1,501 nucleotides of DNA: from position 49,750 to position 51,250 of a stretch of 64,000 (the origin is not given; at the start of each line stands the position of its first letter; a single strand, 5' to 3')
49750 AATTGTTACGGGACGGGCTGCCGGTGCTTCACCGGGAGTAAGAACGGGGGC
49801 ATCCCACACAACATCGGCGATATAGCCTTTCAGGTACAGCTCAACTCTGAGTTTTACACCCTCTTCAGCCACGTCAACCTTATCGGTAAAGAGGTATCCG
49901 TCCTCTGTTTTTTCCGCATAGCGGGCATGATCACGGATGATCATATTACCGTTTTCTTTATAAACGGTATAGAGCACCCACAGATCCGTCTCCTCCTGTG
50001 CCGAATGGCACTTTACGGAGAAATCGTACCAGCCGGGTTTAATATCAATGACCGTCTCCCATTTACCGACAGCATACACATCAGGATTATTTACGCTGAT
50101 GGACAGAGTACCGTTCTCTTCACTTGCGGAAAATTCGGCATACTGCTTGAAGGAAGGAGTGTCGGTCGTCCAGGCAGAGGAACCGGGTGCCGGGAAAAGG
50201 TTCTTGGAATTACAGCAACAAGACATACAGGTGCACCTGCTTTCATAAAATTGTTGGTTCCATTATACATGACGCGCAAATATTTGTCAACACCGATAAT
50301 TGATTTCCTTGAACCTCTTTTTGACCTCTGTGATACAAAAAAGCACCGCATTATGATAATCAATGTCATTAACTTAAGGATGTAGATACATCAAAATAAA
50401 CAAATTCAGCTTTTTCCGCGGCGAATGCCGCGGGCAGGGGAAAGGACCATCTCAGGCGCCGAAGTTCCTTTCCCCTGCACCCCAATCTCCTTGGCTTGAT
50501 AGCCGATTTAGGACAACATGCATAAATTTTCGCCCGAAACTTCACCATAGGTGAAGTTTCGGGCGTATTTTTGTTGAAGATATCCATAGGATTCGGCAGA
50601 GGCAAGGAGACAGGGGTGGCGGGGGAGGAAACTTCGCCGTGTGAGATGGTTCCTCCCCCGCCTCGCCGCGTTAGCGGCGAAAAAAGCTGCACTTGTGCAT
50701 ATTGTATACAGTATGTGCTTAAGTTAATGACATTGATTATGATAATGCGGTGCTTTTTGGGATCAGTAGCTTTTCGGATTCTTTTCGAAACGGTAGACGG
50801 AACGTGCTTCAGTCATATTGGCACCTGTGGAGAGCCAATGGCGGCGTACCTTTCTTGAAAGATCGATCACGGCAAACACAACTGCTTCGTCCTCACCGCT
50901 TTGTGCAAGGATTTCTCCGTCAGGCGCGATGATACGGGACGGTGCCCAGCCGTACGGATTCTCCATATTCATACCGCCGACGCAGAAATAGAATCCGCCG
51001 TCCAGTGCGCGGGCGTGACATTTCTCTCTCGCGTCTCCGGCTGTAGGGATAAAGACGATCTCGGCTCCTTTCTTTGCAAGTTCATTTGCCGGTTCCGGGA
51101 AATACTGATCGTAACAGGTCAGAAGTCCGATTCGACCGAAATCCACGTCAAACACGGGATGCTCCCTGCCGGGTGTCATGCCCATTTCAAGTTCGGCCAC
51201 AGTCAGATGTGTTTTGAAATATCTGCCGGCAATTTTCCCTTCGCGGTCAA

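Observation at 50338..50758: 421-bp almost fully palindromic foldback element inserted between the two C-N hydrolase paralogs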

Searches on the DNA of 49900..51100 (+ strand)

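Call 4: search_rna_families(source=window, start=49900, end=51100, threshold=evalue, max_evalue=10, show_alignments=3)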
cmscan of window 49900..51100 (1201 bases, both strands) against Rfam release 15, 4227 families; matches with E-value up to 10: 12.
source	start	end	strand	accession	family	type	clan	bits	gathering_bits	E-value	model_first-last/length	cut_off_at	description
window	50451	50645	-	RF04195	MIR6217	Gene; miRNA;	-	28.9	110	0.00043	1-228/228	no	MIR6217 microRNA precursor family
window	50616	50703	-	RF02827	Scr6106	Gene; sRNA;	-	25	52.5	1.8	1-85/85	no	Streptomyces RNA 6106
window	50613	50667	+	RF03314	mir-1908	Gene; miRNA;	-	19.2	82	7.6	1-73/73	no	mir-1908 microRNA precursor family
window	50532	50566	+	RF03697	mir-722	Gene; miRNA;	-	19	81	1.6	1-67/67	no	mir-722 microRNA precursor family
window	50508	50571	+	RF02702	AgvB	Gene; sRNA;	-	18.7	56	1.1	1-62/62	no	Anti GcvB sRNA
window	50616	50664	+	RF03383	mir-1976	Gene; miRNA;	-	18.2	71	1.5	1-52/52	no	mir-1976 microRNA precursor family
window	50615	50666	+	RF03778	mir-483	Gene; miRNA;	-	18.2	60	2.3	1-75/75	no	mir-483 microRNA precursor family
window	50522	50661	+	RF00516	ylbH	Cis-reg; leader;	-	18.1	50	0.37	1-122/122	no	ylbH leader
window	50429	50484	-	RF00771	mir-185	Gene; miRNA;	-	17.8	60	3.4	1-79/79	no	mir-185 microRNA precursor family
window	50519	50580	+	RF03707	mir-1892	Gene; miRNA;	-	17.2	86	2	1-80/80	no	mir-1892 microRNA precursor family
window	50618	50661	-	RF04083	MIR528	Gene; miRNA;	-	15.4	62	5.8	1-89/89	no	MIR528 microRNA precursor family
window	50516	50625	-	RF01986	ZEB2_AS1_3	Gene; lncRNA;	-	12.4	55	8.6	1-100/100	no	ZEB2 antisense RNA 1 conserved region 3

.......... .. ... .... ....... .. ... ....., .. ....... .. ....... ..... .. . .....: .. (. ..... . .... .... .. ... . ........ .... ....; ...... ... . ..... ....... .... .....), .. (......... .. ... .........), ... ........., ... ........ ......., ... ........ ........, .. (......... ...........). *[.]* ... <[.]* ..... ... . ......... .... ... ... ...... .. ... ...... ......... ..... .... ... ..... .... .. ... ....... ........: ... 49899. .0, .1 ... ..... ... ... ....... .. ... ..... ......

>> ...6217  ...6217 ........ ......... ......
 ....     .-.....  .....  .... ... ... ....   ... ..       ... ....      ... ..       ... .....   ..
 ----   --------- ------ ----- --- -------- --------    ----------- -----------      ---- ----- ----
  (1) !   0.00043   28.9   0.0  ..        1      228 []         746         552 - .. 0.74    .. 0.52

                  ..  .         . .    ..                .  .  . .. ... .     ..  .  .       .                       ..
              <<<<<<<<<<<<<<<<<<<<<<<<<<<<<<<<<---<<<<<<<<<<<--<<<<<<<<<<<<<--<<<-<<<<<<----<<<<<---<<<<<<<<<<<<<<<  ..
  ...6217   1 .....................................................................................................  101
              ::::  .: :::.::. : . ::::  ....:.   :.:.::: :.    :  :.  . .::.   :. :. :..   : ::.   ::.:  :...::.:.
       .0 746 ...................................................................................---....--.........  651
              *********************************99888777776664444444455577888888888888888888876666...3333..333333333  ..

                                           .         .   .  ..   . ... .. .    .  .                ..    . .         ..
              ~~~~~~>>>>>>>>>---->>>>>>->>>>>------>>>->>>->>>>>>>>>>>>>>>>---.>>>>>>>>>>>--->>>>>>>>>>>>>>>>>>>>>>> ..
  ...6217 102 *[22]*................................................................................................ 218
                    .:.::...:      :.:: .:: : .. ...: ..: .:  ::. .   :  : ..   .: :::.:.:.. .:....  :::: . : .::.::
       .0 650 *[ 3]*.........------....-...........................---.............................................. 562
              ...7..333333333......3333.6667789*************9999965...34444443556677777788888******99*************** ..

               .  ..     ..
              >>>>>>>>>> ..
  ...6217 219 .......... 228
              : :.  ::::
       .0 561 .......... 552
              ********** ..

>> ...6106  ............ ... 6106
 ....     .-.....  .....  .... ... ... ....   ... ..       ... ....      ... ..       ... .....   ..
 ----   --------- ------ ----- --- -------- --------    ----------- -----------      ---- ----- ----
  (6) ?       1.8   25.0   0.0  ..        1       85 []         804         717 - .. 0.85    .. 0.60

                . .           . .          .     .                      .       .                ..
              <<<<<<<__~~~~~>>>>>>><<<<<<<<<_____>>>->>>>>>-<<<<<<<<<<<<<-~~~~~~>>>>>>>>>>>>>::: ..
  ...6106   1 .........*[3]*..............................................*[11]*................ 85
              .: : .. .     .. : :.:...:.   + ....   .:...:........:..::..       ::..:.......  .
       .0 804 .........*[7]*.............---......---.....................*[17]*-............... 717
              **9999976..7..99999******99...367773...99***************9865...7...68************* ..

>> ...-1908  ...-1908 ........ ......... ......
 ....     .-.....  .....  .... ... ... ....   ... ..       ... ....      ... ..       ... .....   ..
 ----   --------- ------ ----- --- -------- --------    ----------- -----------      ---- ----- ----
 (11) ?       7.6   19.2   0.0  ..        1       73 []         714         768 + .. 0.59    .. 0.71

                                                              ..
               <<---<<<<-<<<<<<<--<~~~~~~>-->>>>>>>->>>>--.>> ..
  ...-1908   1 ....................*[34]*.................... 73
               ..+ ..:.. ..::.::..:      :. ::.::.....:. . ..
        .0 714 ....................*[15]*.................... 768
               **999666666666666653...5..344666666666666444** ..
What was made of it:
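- On Any curated structured RNA family (Rfam 15): Best hits are miRNA models far below threshold (28.9 bits against 110; call 4).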

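Call 17: search_dna_similar(query=window:50331-50765:+, collection=plasmids, mode=distant, max_evalue=0.01)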
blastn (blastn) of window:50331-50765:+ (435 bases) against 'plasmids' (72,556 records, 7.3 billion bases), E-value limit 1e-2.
No match.

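Call 18: search_dna_similar(query=window:50331-50765:+, collection=phages, mode=distant, max_evalue=0.01)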
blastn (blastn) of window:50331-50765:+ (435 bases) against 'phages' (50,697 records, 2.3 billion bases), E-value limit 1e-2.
No match.
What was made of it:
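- Tried and rejected: BLASTN of the whole element against phage and plasmid collections: no match (calls 17, 18).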

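Call 78: search_rna_families(sources=[L039, L040, L041], threshold=evalue, max_evalue=0.01)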
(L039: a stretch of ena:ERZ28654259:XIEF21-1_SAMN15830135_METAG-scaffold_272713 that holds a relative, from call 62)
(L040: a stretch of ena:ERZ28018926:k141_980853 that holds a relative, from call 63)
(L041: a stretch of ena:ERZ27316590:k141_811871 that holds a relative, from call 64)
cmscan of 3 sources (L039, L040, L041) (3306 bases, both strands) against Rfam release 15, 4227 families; matches with E-value up to 0.01: 1.
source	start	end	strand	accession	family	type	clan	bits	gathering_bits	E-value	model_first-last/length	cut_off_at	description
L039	1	52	-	RF00005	tRNA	Gene; tRNA;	CL00001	31.7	29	0.00054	1-50/71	3'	tRNA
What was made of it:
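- On Any curated structured RNA family (Rfam 15): Nothing matches in the other copies except a partial tRNA in the flank of L039 (call 78).
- No Rfam family (calls 4, 78). No Rfam match (calls 4, 78).
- Tried and rejected: Rfam (window region at E<=10; copies L039-L041 at E<=0.01): only sub-threshold miRNA-type hairpin hits and a flank tRNA (calls 4, 78).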

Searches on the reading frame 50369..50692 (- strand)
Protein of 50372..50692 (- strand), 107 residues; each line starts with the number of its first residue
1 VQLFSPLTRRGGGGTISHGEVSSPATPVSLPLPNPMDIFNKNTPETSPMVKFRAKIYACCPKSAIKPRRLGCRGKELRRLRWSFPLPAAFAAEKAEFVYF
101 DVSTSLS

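Call 61: find_homologous_proteins(query=window:50372-50692:-, max_evalue=1)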
Query seq(107 aa) (107 aa): 4 proteins with E <= 1 among 15 candidates.
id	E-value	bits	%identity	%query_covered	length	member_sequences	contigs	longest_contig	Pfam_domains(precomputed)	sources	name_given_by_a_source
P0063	2.2e-28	117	59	100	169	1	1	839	-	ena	-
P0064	2.9e-25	107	54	100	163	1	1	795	-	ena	-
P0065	5.9e-18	83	100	38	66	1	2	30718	-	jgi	-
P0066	1.6e-4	40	92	23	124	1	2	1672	-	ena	-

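Call 62: find_encoding_contigs(protein=P0063, flank=5000)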
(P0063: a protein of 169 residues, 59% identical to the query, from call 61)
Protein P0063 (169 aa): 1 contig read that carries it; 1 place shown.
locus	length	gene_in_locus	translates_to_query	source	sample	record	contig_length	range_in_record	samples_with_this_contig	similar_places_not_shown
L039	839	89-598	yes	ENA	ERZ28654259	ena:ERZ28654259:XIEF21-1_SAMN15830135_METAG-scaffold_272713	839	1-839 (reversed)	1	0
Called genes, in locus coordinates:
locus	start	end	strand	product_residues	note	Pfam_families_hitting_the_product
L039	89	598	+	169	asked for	-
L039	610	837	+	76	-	?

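Call 63: find_encoding_contigs(protein=P0064, flank=5000)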
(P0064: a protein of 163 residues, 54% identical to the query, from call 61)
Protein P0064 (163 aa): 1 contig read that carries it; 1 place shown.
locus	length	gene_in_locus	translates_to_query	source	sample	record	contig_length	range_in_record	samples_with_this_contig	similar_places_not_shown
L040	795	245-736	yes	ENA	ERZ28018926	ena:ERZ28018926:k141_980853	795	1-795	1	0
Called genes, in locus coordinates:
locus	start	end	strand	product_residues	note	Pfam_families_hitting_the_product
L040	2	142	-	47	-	?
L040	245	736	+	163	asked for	-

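Call 64: find_encoding_contigs(protein=P0066, flank=5000)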
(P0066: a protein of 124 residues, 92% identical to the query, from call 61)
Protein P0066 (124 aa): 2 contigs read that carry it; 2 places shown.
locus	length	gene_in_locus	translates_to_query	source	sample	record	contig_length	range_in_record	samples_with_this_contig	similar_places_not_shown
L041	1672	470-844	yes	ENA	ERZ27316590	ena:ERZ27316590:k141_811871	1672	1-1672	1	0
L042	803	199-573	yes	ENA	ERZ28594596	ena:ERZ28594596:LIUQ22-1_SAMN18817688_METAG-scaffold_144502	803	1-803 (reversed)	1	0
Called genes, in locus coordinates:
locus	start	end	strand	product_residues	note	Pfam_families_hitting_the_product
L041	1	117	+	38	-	?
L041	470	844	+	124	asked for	-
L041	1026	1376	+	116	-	-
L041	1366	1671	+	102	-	?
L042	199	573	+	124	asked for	-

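Call 81: search_protein_families(library=pfam, proteins=[L041:1026-1376:+, L041:1366-1671:+, L041:470-844:+, window:50369-50692:-, L039:610-837:+, L040:2-142:-], max_evalue=0.01)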
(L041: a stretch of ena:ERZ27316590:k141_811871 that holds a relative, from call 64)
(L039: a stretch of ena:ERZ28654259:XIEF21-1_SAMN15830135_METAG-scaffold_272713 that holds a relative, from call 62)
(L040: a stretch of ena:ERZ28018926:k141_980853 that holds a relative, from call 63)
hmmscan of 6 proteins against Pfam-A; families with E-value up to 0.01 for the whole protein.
L041:1026-1376:+ (116 aa): 0 families

L041:1366-1671:+ (102 aa): 0 families

L041:470-844:+ (124 aa): 0 families

window:50369-50692:- (107 aa): 0 families

L039:610-837:+ (76 aa): 0 families

L040:2-142:- (47 aa): 1 family
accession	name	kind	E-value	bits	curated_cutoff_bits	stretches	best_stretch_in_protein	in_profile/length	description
PF01408.29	GFO_IDH_MocA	-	0.0013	19.9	24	1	4-46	1-43/120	Oxidoreductase family, NAD-binding Rossmann fold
